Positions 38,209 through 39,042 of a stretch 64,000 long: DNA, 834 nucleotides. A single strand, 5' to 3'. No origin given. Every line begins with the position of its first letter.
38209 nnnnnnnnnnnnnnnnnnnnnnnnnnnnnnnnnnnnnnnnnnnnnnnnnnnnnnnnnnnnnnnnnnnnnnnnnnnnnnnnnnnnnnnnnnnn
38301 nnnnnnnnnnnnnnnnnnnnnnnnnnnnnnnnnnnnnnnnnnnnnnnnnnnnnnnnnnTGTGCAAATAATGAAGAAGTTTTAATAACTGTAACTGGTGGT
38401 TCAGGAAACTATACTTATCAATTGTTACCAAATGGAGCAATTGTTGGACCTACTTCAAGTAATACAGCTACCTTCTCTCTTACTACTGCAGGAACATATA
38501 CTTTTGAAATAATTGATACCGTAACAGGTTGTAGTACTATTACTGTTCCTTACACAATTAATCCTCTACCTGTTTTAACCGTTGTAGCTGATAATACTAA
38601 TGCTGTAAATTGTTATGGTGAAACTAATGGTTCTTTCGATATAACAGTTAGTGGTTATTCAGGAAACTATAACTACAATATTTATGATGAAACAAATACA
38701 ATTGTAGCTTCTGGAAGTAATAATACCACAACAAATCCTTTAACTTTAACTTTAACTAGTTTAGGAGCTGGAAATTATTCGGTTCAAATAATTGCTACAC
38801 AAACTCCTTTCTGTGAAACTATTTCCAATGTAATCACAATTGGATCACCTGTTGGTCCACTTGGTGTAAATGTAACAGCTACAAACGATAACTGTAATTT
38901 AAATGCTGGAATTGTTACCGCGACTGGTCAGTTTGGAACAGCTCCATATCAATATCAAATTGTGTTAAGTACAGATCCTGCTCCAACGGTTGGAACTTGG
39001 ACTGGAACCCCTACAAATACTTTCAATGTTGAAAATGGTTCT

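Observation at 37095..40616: Second seven-module duplication with a mosaic edge suggesting gene conversion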

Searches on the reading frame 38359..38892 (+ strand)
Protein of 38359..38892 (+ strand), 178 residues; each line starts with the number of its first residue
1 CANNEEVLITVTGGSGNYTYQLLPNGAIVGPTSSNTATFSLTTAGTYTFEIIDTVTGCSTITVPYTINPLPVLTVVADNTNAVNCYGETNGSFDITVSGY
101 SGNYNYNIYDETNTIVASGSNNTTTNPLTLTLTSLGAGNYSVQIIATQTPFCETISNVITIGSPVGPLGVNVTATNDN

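Call 82: predict_structure(alignment_id=A1)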
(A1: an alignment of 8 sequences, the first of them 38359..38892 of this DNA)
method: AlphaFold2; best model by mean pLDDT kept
length: 178 residues; sequences in the alignment: 8
mean_pLDDT: 66.7   pTM: 0.43
mean pLDDT of the five models: 66.7, 62.2, 51.9, 51.2, 51.1
residues with pLDDT >= 90: 20; 70-90: 68; 50-70: 50; < 50: 40
segments of 3 or more residues with pLDDT < 50: 69-91, 163-173, 175-178
pLDDT, mean of each block of 10 residues (from residue 1): 65 88 87 88 81 90 70 43 38 59 76 80 59 65 69 58 40 42
secondary structure, 60 per line:
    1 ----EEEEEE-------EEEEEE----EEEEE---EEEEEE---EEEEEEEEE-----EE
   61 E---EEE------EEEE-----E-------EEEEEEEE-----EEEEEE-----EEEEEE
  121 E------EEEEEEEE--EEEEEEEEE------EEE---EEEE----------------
elements in order: E5-10 E18-23 E28-32 E36-41 E45-53 E59-61 E65-67 E74-77 E91-98 E104-109 E115-121 E128-135 E138-146 E153-155 E159-162

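Call 84: fold_search(model_id=the predicted structure, library=pdb)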
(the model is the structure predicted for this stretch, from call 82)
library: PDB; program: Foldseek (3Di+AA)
matches with E <= 10: 1683; with E <= 0.001: 11
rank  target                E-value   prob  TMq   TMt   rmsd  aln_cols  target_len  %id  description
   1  5eiq                  1.7e-04  1.00  0.38  0.36   8.1       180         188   16  Human OSCAR ligand-binding domain (released 2015-11-25)
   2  5eiv_B                2.4e-04  1.00  0.42  0.41   6.8       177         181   16  Crystal structure of complex of osteoclast-associated immunoglobulin-like receptor (OSCAR) and a synthetic collagen co (released 2015-11-25)
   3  2yn3_D                3.6e-04  1.00  0.38  0.34   8.7       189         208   15  Structural insight into the giant calcium-binding adhesin SiiE: implications for the adhesion of Salmonella enterica t (released 2013-04-03)
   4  6za2_A                4.0e-04  1.00  0.37  0.08  17.0       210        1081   15  Crystal structure of dimeric latent PorU from Porphyromonas gingivalis (released 2021-09-29)
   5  7c7u_A                4.0e-04  1.00  0.32  0.12  19.3       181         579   19  Biofilm associated protein - BSP domain (released 2021-05-12)
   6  7mrq                  4.6e-04  1.00  0.43  0.30   6.6       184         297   14  Chicken CNTN4 FN1-FN3 domains with T751A, V752A, Y781A, E786A mutations (released 2022-01-05)
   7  5eiv_A                5.4e-04  1.00  0.38  0.38   7.4       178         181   15  Crystal structure of complex of osteoclast-associated immunoglobulin-like receptor (OSCAR) and a synthetic collagen co (released 2015-11-25)
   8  8jmw_A                6.3e-04  1.00  0.38  0.15  13.6       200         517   16  Fibril form of serine peptidase Vpr (released 2023-12-06)
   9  2yn3_A                6.3e-04  1.00  0.39  0.29   9.3       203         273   14  Structural insight into the giant calcium-binding adhesin SiiE: implications for the adhesion of Salmonella enterica t (released 2013-04-03)
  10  3dec                  7.4e-04  1.00  0.32  0.08  15.7       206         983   14  Crystal structure of a glycosyl hydrolases family 2 protein from Bacteroides thetaiotaomicron (released 2008-06-17)
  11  4kkq_A                7.8e-04  0.99  0.27  0.23  18.6       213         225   16  Crystal structure of Vibrio cholerae RbmA (crystal form 1) (released 2013-05-22)
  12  5cj8                  1.0e-03  1.00  0.37  0.37   8.7       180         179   18  Human Osteoclast Associated Receptor (OSCAR) extracellular domain (released 2016-01-20)
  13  1d3l                  1.1e-03  1.00  0.38  0.37   7.6       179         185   12  D1D2-ICAM-1 FULLY GLYCOSYLATED, VARIATION OF D1-D2 INTERDOMAIN ANGLE IN DIFFERENT CRYSTAL STRUCTURES. (released 1999-12-01)
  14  6tpv_A                1.1e-03  1.00  0.42  0.40   7.0       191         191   15  Crystal structures of FNIII domain one and two of the human leucocyte common antigen-related protein, LAR (released 2020-05-13)
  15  5x83_D                1.1e-03  1.00  0.35  0.33   7.7       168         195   15  Structure of DCC FN456 domains (released 2017-09-06)
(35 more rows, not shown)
